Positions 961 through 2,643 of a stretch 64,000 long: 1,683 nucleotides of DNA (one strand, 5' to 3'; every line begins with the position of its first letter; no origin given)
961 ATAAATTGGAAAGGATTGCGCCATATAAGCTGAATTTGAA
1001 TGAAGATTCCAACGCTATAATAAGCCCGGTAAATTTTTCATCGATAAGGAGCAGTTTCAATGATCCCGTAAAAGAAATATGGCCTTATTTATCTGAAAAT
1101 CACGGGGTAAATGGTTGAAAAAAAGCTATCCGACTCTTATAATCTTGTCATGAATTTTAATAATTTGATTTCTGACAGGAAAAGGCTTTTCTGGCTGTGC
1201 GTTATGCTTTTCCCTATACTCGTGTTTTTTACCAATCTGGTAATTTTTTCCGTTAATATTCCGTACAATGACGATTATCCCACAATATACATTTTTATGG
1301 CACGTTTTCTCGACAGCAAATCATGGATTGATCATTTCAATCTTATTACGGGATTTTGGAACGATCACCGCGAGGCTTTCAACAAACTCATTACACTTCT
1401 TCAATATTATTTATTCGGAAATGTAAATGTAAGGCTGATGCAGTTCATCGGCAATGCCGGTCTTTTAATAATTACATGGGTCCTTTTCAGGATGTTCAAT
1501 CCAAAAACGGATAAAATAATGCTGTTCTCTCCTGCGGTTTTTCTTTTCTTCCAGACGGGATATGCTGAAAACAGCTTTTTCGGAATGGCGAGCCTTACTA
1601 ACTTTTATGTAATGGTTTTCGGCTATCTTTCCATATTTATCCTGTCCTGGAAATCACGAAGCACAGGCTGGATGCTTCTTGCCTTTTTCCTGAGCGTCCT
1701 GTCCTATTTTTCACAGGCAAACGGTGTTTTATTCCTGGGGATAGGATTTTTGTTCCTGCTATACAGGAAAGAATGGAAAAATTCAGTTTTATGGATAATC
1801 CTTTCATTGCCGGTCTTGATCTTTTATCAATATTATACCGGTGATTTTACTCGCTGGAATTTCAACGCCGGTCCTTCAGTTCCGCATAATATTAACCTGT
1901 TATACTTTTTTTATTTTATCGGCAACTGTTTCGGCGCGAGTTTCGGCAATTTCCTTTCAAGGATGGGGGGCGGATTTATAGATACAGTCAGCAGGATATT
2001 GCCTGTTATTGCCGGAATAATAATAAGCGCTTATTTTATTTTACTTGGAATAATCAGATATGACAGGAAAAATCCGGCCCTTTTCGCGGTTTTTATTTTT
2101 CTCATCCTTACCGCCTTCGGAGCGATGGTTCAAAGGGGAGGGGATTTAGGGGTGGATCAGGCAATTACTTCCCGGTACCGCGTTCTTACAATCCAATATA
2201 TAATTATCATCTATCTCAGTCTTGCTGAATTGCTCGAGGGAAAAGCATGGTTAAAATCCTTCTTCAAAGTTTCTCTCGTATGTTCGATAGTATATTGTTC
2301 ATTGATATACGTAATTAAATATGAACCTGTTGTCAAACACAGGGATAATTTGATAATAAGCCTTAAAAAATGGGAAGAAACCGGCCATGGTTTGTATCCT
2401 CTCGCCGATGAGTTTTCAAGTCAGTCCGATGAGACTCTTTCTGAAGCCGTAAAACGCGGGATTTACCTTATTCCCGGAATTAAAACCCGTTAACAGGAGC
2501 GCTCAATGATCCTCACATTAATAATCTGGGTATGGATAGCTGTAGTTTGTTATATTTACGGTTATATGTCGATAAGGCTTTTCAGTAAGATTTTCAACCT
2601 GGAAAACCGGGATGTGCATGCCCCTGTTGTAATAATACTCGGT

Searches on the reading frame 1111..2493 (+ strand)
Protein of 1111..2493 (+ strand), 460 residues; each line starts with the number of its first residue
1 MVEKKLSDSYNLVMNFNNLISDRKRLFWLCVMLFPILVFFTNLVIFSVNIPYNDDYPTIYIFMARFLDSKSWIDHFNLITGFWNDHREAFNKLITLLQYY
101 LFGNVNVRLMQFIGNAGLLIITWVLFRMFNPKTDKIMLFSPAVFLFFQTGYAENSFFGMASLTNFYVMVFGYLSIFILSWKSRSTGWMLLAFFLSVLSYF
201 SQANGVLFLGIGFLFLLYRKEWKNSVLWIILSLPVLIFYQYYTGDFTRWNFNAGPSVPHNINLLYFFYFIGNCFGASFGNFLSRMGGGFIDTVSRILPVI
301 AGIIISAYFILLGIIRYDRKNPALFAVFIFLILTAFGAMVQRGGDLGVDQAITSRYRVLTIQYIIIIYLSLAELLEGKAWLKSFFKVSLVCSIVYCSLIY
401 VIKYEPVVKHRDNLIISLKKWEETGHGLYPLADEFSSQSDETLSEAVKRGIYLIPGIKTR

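Call 62: find_encoding_contigs(protein=window:1111-2493:+, flank=10000, max_places=2)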
Protein window:1111-2493:+ (460 aa): 7 contigs read that carry it; 2 places shown.
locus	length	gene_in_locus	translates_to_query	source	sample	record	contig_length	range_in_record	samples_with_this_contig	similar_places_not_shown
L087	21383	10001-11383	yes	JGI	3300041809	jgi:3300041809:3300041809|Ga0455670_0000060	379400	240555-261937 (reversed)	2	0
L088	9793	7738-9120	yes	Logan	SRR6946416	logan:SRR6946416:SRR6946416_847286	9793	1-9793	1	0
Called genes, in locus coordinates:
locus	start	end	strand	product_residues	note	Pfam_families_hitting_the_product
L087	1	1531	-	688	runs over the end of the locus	PF05226:CHASE2, PF00211:Guanylate_cyc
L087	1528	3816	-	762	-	PF22019:GlgB_N, PF02922:CBM_48, PF00128:Alpha-amylase, PF02806:Alpha-amylase_C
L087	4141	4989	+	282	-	-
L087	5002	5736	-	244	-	PF13353:Fer4_12 (faint), PF04055:Radical_SAM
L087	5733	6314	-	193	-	PF02698:DUF218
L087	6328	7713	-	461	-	PF00493:MCM (faint), PF00004:AAA (weak), PF07728:AAA_5 (weak), PF07724:AAA_2, PF00004:AAA (weak)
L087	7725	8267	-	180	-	PF00227:Proteasome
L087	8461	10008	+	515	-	PF01966:HD (faint), PF13487:HD_5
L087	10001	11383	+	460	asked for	-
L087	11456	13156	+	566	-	PF26626:DUF8201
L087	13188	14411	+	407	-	PF04015:DUF362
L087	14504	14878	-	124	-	PF00903:Glyoxalase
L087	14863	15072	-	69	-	PF12674:Zn_ribbon_2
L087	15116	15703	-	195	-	PF00440:TetR_N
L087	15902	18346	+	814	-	PF02574:S-methyl_trans, PF00809:Pterin_bind, PF02607:B12-binding_2, PF02310:B12-binding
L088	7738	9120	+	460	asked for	-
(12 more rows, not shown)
